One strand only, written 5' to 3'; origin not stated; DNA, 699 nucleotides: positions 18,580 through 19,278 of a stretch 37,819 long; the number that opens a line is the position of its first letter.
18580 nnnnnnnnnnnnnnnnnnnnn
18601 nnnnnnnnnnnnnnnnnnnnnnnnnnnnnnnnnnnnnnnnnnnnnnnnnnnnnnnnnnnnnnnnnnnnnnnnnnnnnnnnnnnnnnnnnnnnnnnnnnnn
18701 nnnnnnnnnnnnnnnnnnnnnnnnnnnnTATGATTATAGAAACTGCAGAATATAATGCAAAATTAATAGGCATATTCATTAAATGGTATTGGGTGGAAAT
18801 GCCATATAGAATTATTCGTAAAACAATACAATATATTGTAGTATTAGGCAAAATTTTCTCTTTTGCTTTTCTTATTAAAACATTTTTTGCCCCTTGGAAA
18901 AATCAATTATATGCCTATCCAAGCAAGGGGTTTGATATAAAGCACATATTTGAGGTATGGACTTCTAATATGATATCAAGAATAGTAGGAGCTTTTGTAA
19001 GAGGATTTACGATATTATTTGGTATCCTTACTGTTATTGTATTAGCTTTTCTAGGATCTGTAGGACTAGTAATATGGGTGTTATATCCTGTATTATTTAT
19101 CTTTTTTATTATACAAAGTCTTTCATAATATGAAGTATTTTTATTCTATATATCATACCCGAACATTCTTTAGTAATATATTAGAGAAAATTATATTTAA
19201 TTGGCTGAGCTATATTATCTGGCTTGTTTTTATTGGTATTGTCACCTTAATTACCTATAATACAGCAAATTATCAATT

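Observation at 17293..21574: PspC / LiaF-toast-rack / small membrane protein / membrane-anchored Clp ATPase operon: candidate envelope-stress module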

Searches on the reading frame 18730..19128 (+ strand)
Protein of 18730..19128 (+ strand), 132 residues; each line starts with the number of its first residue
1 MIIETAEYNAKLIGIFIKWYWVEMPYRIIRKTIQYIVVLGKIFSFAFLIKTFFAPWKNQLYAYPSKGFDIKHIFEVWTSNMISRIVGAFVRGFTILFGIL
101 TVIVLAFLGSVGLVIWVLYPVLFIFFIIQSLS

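Call 3: search_protein_families(library=pfam, proteins=[window:18730-19128:+], max_evalue=1)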
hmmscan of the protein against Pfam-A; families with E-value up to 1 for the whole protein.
window:18730-19128:+ (132 aa): 1 family
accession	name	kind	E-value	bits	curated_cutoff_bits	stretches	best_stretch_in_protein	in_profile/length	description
PF00487.30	FA_desaturase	-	0.67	10.1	29.7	1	45-129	96-176/253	Fatty acid desaturase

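Call 4: search_protein_families(library=ncbifam, proteins=[window:18730-19128:+], max_evalue=1)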
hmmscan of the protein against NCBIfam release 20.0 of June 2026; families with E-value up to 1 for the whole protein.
window:18730-19128:+ (132 aa): 0 families

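Call 12: find_homologous_proteins(query=window:18730-19125:+, max_evalue=0.001)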
Query window:18730-19125:+ (132 aa): 53 proteins with E <= 0.001 among 94 candidates.
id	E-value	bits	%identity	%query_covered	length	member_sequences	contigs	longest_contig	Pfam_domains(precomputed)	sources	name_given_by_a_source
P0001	2.6e-69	250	86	100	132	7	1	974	-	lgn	-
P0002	6.6e-69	248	86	100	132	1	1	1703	-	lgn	-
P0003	3.4e-66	240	84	99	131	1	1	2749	-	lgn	-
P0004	8.9e-66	238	82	100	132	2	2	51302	-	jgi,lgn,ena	jgi:hypothetical protein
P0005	1.1e-65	238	85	98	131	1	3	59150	-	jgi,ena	jgi:hypothetical protein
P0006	1.8e-65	237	84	98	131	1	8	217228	-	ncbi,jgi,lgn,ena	jgi:hypothetical protein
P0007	3.8e-65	236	83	100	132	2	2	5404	-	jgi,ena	jgi:hypothetical protein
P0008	5.1e-65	236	81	100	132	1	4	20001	-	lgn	-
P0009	2.2e-64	234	80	100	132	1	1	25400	-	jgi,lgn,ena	jgi:hypothetical protein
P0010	5.5e-54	200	66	99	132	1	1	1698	-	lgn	-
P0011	7.0e-53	196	72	91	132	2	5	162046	-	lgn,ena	-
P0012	1.3e-52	196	68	98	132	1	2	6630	-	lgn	-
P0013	1.3e-51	192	67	98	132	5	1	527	-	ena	-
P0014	5.7e-51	190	69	98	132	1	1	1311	-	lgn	-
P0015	7.7e-51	190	68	91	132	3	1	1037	-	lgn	-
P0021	1.7e-45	173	61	98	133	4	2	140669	-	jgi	jgi:hypothetical protein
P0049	1.3e-33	134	53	99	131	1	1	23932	-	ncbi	-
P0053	4.9e-26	110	43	98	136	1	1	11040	-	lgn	-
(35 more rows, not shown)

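Call 13: find_encoding_contigs(protein=P0053, flank=8000, max_places=2)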
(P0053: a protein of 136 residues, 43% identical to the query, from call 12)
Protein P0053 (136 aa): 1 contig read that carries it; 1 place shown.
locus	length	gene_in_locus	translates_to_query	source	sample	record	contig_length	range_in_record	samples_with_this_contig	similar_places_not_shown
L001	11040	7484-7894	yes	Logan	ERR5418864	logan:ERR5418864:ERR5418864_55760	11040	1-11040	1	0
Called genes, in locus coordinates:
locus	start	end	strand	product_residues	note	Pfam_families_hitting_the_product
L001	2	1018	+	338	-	?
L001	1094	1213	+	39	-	-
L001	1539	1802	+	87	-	-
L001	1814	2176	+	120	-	-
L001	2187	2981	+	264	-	PF00702:Hydrolase, PF05116:S6PP (faint), PF08282:Hydrolase_3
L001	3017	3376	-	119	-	-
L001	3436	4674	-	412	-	PF00232:Glyco_hydro_1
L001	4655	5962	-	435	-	PF01541:GIY-YIG, PF27096:UvrC_M, PF02151:UVR, PF08459:UvrC_RNaseH_dom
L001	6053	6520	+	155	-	PF04024:PspC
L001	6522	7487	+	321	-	-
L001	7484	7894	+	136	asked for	-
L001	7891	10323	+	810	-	PF13401:AAA_22 (faint), PF12775:AAA_7 (faint), PF13191:AAA_16 (faint), PF17871:AAA_lid_9 (weak), PF00004:AAA (weak), PF07724:AAA_2, PF07728:AAA_5, PF10431:ClpB_D2-small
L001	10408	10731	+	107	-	-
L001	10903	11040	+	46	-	?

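Call 14: find_encoding_contigs(protein=P0049, flank=8000, max_places=2)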
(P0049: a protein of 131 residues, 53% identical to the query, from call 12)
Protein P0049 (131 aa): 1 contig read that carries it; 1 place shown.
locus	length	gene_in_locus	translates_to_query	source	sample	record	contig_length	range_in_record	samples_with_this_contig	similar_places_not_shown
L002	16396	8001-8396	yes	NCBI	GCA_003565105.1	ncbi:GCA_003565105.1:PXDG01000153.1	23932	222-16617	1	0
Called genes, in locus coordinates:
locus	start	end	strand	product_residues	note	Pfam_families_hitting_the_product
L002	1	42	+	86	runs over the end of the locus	?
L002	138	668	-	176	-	PF05198:IF3_N, PF00707:IF3_C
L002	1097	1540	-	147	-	PF01668:SmpB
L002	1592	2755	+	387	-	PF13439:Glyco_transf_4 (weak), PF20706:GT4-conflict (weak), PF00534:Glycos_transf_1, PF13692:Glyco_trans_1_4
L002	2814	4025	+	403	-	PF00091:Tubulin, PF12327:FtsZ_C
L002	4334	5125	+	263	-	PF08282:Hydrolase_3, PF05116:S6PP (weak)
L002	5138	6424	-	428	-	PF01541:GIY-YIG, PF27096:UvrC_M, PF02151:UVR, PF08459:UvrC_RNaseH_dom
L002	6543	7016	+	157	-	PF04024:PspC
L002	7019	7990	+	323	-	-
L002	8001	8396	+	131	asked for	-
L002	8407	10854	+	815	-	PF03215:Rad17 (faint), PF00158:Sigma54_activat (faint), PF00004:AAA (weak), PF17871:AAA_lid_9 (weak), PF00004:AAA (weak), PF07724:AAA_2, PF07728:AAA_5, PF10431:ClpB_D2-small, +5 more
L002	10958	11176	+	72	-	-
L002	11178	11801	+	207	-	-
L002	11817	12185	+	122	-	-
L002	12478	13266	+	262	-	-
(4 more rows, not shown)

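Call 15: find_encoding_contigs(protein=P0021, flank=8000, max_places=2)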
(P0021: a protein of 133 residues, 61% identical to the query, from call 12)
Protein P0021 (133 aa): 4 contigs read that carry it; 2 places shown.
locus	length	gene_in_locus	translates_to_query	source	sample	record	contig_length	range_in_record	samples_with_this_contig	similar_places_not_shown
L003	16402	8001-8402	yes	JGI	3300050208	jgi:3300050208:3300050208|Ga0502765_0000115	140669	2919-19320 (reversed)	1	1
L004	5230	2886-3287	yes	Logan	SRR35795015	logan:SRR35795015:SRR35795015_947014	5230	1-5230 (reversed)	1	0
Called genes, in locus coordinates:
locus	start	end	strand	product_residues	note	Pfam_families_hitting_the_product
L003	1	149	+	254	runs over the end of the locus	PF01978:TrmB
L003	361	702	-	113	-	PF00453:Ribosomal_L20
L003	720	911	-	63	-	PF01632:Ribosomal_L35p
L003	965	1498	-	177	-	PF05198:IF3_N, PF00707:IF3_C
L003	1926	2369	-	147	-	PF01668:SmpB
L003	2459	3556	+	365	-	PF13439:Glyco_transf_4, PF13524:Glyco_trans_1_2 (faint), PF00534:Glycos_transf_1, PF13692:Glyco_trans_1_4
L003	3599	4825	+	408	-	PF00091:Tubulin, PF13809:Tubulin_2 (faint), PF12327:FtsZ_C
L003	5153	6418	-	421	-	PF01541:GIY-YIG, PF27096:UvrC_M, PF02151:UVR (weak), PF08459:UvrC_RNaseH_dom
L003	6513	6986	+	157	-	PF04024:PspC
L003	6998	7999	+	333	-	-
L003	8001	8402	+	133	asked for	-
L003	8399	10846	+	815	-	PF20720:nSTAND3 (faint), PF00004:AAA, PF07724:AAA_2, PF07728:AAA_5, PF10431:ClpB_D2-small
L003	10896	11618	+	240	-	PF01628:HrcA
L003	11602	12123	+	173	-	PF01025:GrpE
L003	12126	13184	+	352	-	PF00953:Glycos_transf_4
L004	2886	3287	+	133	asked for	-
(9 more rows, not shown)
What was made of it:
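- Intergenic gaps are 12 nt or less, or 4-nt overlaps, in the three clade contigs with called genes (calls 13-15).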

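Call 25: search_protein_representatives(alignment_id=A1)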
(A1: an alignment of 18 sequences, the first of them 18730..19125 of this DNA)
Query: 18 sequences, 132 profile positions. Proteins with E-value up to 0.001 (for the whole library): 1188; up to 1e-10: 329; up to 1e-30: 7. The best 150 are listed.
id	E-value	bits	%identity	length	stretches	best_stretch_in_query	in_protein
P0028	1.7e-55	203.0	-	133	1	1-131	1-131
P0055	6.7e-39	149.3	-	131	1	3-128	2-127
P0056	2.2e-35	137.9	-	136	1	1-131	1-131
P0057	1.0e-33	132.6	-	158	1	8-125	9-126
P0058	1.4e-31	125.7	-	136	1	7-130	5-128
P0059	2.4e-31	124.9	-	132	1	10-129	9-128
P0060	9.2e-31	123.0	-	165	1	6-127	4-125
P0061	1.2e-28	116.2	-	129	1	6-128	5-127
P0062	1.2e-28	116.2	-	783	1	13-125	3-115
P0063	4.1e-26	108.0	-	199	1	11-126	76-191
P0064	7.8e-26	107.1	-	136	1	8-126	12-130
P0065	2.3e-25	105.5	-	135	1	11-125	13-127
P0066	1.8e-24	102.7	-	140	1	11-129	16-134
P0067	2.0e-24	102.5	-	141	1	15-125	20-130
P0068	4.9e-24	101.2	-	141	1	16-125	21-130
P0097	7.5e-20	87.7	-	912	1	14-127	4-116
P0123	4.3e-17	78.8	-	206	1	10-127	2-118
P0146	8.7e-16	74.5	-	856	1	12-128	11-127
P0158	2.7e-15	72.9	-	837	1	14-124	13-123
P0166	4.3e-15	72.3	-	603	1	16-129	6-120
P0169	4.7e-15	72.2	-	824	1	19-129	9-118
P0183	1.7e-14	70.4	-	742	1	16-124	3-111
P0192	3.7e-14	69.3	-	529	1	17-124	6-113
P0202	7.9e-14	68.2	-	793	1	17-123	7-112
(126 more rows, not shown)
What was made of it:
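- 18730..19128 (+): p132: a small helical membrane protein of an uncharacterised CPR-wide family and the dedicated partner of the Clp-like ATPase. Conserved positions are W19, L48, T51, P55-W56-K57, N80, R84, G87, R91, W116 and P120. The profile search found 1188 cluster representatives at E<=1e-3 and 329 at E<=1e-10 (call 25).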

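Call 26: search_protein_families(library=pfam, proteins=[P0062, P0097, P0146, P0158, P0169, P0183, P0202, P0166, P0192, P0123], max_evalue=0.00001)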
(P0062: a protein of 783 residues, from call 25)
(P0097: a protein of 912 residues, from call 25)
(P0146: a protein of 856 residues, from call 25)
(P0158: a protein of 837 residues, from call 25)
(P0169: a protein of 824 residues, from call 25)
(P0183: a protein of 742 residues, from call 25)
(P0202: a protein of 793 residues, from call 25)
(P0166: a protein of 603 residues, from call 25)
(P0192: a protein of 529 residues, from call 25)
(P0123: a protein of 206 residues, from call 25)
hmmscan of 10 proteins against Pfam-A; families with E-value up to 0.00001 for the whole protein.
P0062 (783 aa): 8 families
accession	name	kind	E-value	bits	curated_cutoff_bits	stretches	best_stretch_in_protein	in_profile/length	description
PF07724.20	AAA_2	-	9.8e-42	143.2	27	1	520-687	1-165/166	AAA domain (Cdc48 subfamily)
PF10431.15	ClpB_D2-small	-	1.2e-16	60.9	21.9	1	694-775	1-81/81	C-terminal, D2-small domain, of ClpB protein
PF07728.20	AAA_5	-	3.2e-14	53.6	22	1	525-639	2-123/139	AAA domain (dynein-related subfamily)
PF00004.35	AAA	-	1.7e-11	45.1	21.2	1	526-639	2-110/131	ATPase family associated with various cellular activities (AAA)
PF17871.7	AAA_lid_9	-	7.2e-08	32.7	22.8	1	388-463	1-74/104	AAA lid domain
PF00158.32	Sigma54_activat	-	4e-07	30.3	20.2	0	523-638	23-142/168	Sigma-54 interaction domain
PF20720.3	nSTAND3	-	2.3e-06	27.8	27.2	0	252-280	16-44/155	Novel STAND NTPase 3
PF01078.27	Mg_chelatase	-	8.4e-06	25.8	20.3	0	250-290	19-59/207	Magnesium chelatase, subunit ChlI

P0097 (912 aa): 12 families
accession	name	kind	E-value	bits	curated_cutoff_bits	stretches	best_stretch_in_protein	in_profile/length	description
PF07724.20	AAA_2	-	7.3e-52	176.2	27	1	650-817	1-166/166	AAA domain (Cdc48 subfamily)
PF10431.15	ClpB_D2-small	-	9.9e-23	80.4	21.9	1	823-903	1-80/81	C-terminal, D2-small domain, of ClpB protein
PF07728.20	AAA_5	-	8.5e-15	55.4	22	1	655-775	2-124/139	AAA domain (dynein-related subfamily)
PF00004.35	AAA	-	6.7e-14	52.9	21.2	0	656-778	2-114/131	ATPase family associated with various cellular activities (AAA)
PF00158.32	Sigma54_activat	-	3.1e-09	37.2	20.2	0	644-778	14-148/168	Sigma-54 interaction domain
PF12775.13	AAA_7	-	5.1e-07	29.8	25.8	0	358-408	20-71/181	P-loop containing dynein motor region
PF04851.21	ResIII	-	1.2e-06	29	22.5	0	627-681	8-52/164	Type III restriction enzyme, res subunit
PF17871.7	AAA_lid_9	-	1.4e-06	28.6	22.8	1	514-582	2-65/104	AAA lid domain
PF05673.19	DUF815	-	1.6e-06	27.9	23.8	0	341-407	23-90/249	Protein of unknown function (DUF815)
PF13401.12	AAA_22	-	5.1e-06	27.3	27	0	655-749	8-109/130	AAA domain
PF20720.3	nSTAND3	-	7.6e-06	26.1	27.2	0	656-694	21-57/155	Novel STAND NTPase 3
PF01695.23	IstB_IS21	-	9.2e-06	25.8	24.1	0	369-395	90-116/238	IstB-like ATP binding protein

P0146 (856 aa): 8 families
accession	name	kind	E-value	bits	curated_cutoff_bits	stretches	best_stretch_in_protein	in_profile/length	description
PF07724.20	AAA_2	-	6.3e-41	140.6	27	1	605-766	1-166/166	AAA domain (Cdc48 subfamily)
PF10431.15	ClpB_D2-small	-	5e-22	78.2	21.9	1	772-852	1-81/81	C-terminal, D2-small domain, of ClpB protein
PF07728.20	AAA_5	-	4.3e-15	56.4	22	1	610-726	2-125/139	AAA domain (dynein-related subfamily)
PF00004.35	AAA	-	5.6e-15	56.4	21.2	1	611-734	2-119/131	ATPase family associated with various cellular activities (AAA)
PF00158.32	Sigma54_activat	-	7.9e-08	32.6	20.2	0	609-724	24-143/168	Sigma-54 interaction domain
PF13191.12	AAA_16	-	3.3e-07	31.4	32.6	0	312-356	2-49/167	AAA ATPase domain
PF13401.12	AAA_22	-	1.1e-06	29.4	27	0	608-699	6-109/130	AAA domain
PF17871.7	AAA_lid_9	-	2.8e-06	27.6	22.8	1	486-528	15-57/104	AAA lid domain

P0158 (837 aa): 8 families
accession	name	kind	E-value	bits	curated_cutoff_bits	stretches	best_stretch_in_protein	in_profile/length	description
PF07724.20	AAA_2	-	5.3e-41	140.9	27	1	586-748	1-165/166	AAA domain (Cdc48 subfamily)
PF10431.15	ClpB_D2-small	-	5.5e-25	87.6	21.9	1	755-835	1-81/81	C-terminal, D2-small domain, of ClpB protein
PF07728.20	AAA_5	-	3.7e-14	53.3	22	1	591-708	2-125/139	AAA domain (dynein-related subfamily)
PF00004.35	AAA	-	8e-13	49.4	21.2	1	592-714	2-117/131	ATPase family associated with various cellular activities (AAA)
PF17871.7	AAA_lid_9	-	5.4e-11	42.8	22.8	1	454-519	1-66/104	AAA lid domain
PF13191.12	AAA_16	-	6.2e-09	37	32.6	0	296-343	2-52/167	AAA ATPase domain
PF20030.5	bpMoxR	-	1.5e-07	31.1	27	0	591-706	34-146/205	MoxR domain in the MoxR-vWA-beta-propeller ternary systems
PF13401.12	AAA_22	-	6.3e-07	30.2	27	0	592-681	9-109/130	AAA domain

P0169 (824 aa): 7 families
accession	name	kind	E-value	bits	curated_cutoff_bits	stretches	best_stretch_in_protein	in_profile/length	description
PF07724.20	AAA_2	-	4.5e-47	160.6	27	1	570-731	1-164/166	AAA domain (Cdc48 subfamily)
PF10431.15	ClpB_D2-small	-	1.7e-21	76.4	21.9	1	739-819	1-81/81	C-terminal, D2-small domain, of ClpB protein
PF00004.35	AAA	-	6.1e-15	56.3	21.2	1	576-697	2-116/131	ATPase family associated with various cellular activities (AAA)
PF07728.20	AAA_5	-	1.2e-13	51.7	22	1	575-692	2-125/139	AAA domain (dynein-related subfamily)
PF00158.32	Sigma54_activat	-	3e-09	37.2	20.2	1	554-698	4-152/168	Sigma-54 interaction domain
PF17871.7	AAA_lid_9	-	2.3e-07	31.1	22.8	1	439-505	2-68/104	AAA lid domain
PF13401.12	AAA_22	-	3.6e-07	31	27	0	575-665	8-109/130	AAA domain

P0183 (742 aa): 6 families
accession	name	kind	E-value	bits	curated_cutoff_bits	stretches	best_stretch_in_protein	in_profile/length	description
PF07724.20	AAA_2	-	1e-42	146.4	27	1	494-652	2-165/166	AAA domain (Cdc48 subfamily)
PF10431.15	ClpB_D2-small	-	3.1e-23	82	21.9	1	659-738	1-79/81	C-terminal, D2-small domain, of ClpB protein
PF07728.20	AAA_5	-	1.3e-15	58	22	1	498-613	2-125/139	AAA domain (dynein-related subfamily)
PF00004.35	AAA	-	4.6e-13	50.2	21.2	1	499-616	2-115/131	ATPase family associated with various cellular activities (AAA)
PF00158.32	Sigma54_activat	-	1.7e-07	31.5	20.2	0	497-617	24-150/168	Sigma-54 interaction domain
PF17871.7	AAA_lid_9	-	5.4e-07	29.9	22.8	1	361-444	1-82/104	AAA lid domain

P0202 (793 aa): 5 families
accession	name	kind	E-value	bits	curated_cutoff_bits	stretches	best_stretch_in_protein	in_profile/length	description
PF07724.20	AAA_2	-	1.7e-43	149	27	1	541-703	1-165/166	AAA domain (Cdc48 subfamily)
PF10431.15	ClpB_D2-small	-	3.2e-23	82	21.9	1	710-790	1-81/81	C-terminal, D2-small domain, of ClpB protein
PF07728.20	AAA_5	-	4.7e-15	56.2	22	1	546-663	2-125/139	AAA domain (dynein-related subfamily)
PF00004.35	AAA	-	8e-15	55.9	21.2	1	547-664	2-113/131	ATPase family associated with various cellular activities (AAA)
PF13191.12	AAA_16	-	3.1e-09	38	32.6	0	252-293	2-46/167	AAA ATPase domain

P0166 (603 aa): 7 families
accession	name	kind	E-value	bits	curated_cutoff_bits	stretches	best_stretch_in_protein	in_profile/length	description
PF00004.35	AAA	-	1.9e-13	51.5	21.2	1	287-401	1-109/131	ATPase family associated with various cellular activities (AAA)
PF07724.20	AAA_2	-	2.3e-12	47.7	27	1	561-603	1-43/166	AAA domain (Cdc48 subfamily)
PF13191.12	AAA_16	-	4.8e-09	37.4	32.6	0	263-370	2-147/167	AAA ATPase domain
PF07728.20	AAA_5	-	6.1e-08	33.2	22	0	286-309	1-24/139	AAA domain (dynein-related subfamily)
PF05621.17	TniB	-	2.1e-06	27.7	22.4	0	271-328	22-78/189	Bacterial TniB protein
PF13401.12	AAA_22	-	2.2e-06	28.4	27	0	283-367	4-96/130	AAA domain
PF20720.3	nSTAND3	-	5.2e-06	26.7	27.2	0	567-591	21-45/155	Novel STAND NTPase 3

P0192 (529 aa): 1 family
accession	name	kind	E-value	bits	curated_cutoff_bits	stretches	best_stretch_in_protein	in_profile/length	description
PF17871.7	AAA_lid_9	-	2.1e-09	37.7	22.8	1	426-518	3-96/104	AAA lid domain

P0123 (206 aa): 0 families
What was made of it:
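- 18730..19128 (+): At least 9 of these are N-terminal fusions to Clp ATPases (call 26).
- At least 9 of the top 150 family representatives are p132-domain/Clp fusions, with p132-domain E-values from 1e-28 to 8e-14 (calls 25, 26).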

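Call 33: find_related_loci(query=A1, collection=genome_contigs, flank=8000)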
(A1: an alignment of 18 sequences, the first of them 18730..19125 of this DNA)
Query A1 (132 aa) in genome_contigs; peptide patterns used: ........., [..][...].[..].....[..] (x = any residue, [..] = any of these).
74 stretches matched a pattern; 13 encode a relative of the query (tblastn E <= 1e-3); 13 distinct loci.
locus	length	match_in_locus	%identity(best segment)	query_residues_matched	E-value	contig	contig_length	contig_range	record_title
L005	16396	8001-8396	98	1-132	9e-82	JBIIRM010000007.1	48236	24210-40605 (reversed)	MAG: Candidatus Paceibacteria bacterium isolate ME2003-09-08pf_3300042542_group2_bin38 Rohwer_bin1530_scaffold_141_c1, w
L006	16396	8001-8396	89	1-132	3e-74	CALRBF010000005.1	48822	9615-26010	MAG: Parcubacteria group bacterium isolate ZE-Oct18-75 genome assembly, contig: ZE-Oct18-C289, whole genome shotgun sequ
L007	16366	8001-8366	84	1-122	1e-63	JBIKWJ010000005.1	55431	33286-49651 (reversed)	MAG: Candidatus Paceibacteria bacterium isolate ME2015-09-13_3300035666_group6_bin143 Rohwer_bin1534_scaffold_318_c1, wh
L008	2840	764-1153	68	1-130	4e-58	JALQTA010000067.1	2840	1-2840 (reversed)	MAG: Candidatus Paceibacterota bacterium isolate BSH.5 NODE_67_length_2840_cov_5.450959, whole genome shotgun sequence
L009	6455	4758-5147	65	1-130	2e-51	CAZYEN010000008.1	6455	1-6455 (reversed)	MAG TPA_asm: uncultured Candidatus Saccharibacteria bacterium isolate binchicken_co216_135 genome assembly, contig: k141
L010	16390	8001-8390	59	1-130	6e-51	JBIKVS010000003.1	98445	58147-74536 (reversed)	MAG: Candidatus Paceibacteria bacterium isolate ME2015-08-30_3300044855_group6_bin32 Rohwer_bin1533_scaffold_21_c1, whol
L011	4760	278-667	68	1-130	1e-50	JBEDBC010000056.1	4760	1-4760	MAG: Candidatus Parcubacteria bacterium isolate NASQAN2014_035_B_bin.8 scaffold_411912, whole genome shotgun sequence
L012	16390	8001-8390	63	1-130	1e-47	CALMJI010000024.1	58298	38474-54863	MAG TPA_asm: uncultured bacterium isolate SRR5997543_bin.20_CONCOCT_v1.1_MAG genome assembly, contig: ERZ795114.46, whol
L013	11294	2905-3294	60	1-130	8e-47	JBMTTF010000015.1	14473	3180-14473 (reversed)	MAG: Minisyncoccia bacterium isolate Tbon_V10_S28_100percent_par_Tbon_V10_S28_metabat.7 NODE_1108_length_14473_cov_6.538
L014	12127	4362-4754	54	1-131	4e-43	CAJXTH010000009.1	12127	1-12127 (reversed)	TPA_asm: uncultured bacterium isolate SRR4030058_bin.49_MetaBAT_v2.12.1_MAG genome assembly, contig: NODE_3367_length_12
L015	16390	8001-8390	60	1-130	7e-43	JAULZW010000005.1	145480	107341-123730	MAG: Candidatus Paceibacterota bacterium isolate P_PACE2 NODE_84_length_145480_cov_3.151493, whole genome shotgun sequen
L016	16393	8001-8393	53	1-131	6e-39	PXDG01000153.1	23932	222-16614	MAG: Parcubacteria group bacterium isolate T3Sed10_326m T3-Sed10-C3459, whole genome shotgun sequence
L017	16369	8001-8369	50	1-123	2e-38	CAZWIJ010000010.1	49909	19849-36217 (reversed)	MAG TPA_asm: uncultured Candidatus Saccharibacteria bacterium isolate SRP118108_co3_444 genome assembly, contig: NODE_18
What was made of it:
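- Tried and rejected: The closer alignment A1 found only the window's clade, 13 species genomes (call 33).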

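Call 34: find_homologous_proteins(query=A3, max_evalue=0.001)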
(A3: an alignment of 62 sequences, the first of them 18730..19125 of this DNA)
Query A3 (62 sequences) (132 aa, profile of the alignment): 200 proteins with E <= 0.001 among 8000 candidates; the best 120 are listed.
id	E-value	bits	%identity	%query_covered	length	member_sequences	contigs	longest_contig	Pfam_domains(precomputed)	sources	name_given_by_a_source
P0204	6.2e-37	144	40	80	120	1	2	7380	-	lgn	-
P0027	1.4e-36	143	65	98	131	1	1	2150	-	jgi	-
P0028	2.3e-36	142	65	98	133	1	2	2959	-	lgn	-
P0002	2.8e-36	142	86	100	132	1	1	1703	-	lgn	-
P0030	3.5e-36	142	63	98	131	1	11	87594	-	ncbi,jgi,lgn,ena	-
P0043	3.5e-36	142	61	100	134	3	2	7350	-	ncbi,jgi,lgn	jgi:hypothetical protein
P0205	4.3e-36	141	32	79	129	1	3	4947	-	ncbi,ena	-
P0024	4.6e-36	141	65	98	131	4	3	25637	-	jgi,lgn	jgi:hypothetical protein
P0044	5.3e-36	141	59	98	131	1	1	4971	-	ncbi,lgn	ncbi:MAG: hypothetical protein WD512_10300 [Candidatus Paceibacterota bacterium]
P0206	5.4e-36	141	37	83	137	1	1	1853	-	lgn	-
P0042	6.4e-36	141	60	98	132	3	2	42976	-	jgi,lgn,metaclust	jgi:hypothetical protein|metaclust:\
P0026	6.4e-36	141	64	98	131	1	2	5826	-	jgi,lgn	-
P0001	8.3e-36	140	86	100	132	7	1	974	-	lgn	-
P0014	9.2e-36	140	69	98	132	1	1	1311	-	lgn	-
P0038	9.2e-36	140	58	98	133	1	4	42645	-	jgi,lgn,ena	jgi:hypothetical protein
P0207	1.3e-35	140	38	83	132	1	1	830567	-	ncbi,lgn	-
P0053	3.2e-35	138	43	98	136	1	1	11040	-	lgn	-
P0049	4.0e-35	138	53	99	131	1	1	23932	-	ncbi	-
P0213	1.6e-34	136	38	86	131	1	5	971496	-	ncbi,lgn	-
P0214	2.8e-34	135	40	88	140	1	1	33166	-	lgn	-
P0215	3.9e-34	135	36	98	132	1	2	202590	-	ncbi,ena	-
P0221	3.2e-33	132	33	82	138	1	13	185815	-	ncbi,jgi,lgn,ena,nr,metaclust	ncbi:hypothetical protein COU78_05175 [Candidatus Peregrinibacteria bacterium CG10_big_fil_rev_8_21_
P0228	1.2e-32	130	27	91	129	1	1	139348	-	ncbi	-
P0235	4.1e-32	128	41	82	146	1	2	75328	-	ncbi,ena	-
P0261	1.8e-29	120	28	80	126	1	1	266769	-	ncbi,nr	ncbi:MAG: hypothetical protein U5L75_02525 [Candidatus Campbellbacteria bacterium]|nr:hypothetical p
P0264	6.9e-29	118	33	69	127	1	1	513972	-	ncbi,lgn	-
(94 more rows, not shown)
